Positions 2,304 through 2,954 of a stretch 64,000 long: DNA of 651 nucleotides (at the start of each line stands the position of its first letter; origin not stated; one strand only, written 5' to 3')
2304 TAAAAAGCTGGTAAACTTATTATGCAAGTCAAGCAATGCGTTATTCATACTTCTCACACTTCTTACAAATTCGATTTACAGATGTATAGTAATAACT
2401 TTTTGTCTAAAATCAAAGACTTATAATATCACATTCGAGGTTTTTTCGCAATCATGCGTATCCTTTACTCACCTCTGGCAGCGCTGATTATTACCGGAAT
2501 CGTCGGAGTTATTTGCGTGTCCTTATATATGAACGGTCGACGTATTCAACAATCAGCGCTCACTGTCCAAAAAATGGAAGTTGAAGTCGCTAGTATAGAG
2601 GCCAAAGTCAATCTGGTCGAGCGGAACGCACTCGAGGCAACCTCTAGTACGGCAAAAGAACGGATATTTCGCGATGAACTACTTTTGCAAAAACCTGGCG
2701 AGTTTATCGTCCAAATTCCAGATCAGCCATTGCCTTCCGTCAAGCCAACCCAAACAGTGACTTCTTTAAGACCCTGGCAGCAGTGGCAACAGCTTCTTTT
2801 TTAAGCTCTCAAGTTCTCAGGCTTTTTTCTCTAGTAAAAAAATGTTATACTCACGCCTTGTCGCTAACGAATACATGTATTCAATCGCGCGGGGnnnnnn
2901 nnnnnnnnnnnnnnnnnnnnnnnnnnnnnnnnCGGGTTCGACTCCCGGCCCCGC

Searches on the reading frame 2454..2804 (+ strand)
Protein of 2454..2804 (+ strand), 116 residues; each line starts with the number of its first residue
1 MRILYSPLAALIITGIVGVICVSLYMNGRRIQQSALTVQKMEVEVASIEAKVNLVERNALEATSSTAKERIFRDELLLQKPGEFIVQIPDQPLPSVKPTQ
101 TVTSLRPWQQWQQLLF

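Call 10: search_protein_families(library=pfam, proteins=[window:2454-2804:+], max_evalue=0.01)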
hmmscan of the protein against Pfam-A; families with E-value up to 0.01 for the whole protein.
window:2454-2804:+ (116 aa): 0 families

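Call 13: find_encoding_contigs(protein=window:2454-2804:+, flank=3000, max_places=10)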
Protein window:2454-2804:+ (116 aa): 17 contigs read that carry it; 6 places shown.
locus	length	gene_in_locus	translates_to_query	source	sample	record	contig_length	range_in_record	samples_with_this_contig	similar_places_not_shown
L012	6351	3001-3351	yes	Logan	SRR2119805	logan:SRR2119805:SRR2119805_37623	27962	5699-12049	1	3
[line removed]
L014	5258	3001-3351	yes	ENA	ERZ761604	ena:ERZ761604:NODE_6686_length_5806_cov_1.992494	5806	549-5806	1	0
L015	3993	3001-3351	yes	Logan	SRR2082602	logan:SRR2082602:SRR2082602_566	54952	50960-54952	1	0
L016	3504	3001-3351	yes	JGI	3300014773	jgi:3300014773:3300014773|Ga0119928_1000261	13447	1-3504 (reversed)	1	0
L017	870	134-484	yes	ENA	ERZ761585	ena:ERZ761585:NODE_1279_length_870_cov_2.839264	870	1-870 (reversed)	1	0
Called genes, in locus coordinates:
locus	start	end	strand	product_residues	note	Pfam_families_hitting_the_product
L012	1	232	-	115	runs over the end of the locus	PF01588:tRNA_bind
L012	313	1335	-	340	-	PF00579:tRNA-synt_1b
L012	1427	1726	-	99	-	-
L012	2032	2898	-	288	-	PF13495:Phage_int_SAM_4, PF02899:Phage_int_SAM_1, PF00589:Phage_integrase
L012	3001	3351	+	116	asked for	-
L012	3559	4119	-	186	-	-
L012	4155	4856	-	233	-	PF02481:DNA_processg_A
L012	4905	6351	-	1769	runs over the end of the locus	PF13620:CarboxypepD_reg (faint)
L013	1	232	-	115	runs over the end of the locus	PF01588:tRNA_bind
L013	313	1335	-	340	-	PF00579:tRNA-synt_1b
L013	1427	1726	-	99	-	-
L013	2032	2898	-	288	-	PF13495:Phage_int_SAM_4, PF02899:Phage_int_SAM_1, PF00589:Phage_integrase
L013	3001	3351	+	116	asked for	-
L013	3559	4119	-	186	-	-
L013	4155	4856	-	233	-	PF02481:DNA_processg_A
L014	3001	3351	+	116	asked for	-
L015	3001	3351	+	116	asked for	-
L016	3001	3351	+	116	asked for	-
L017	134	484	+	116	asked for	-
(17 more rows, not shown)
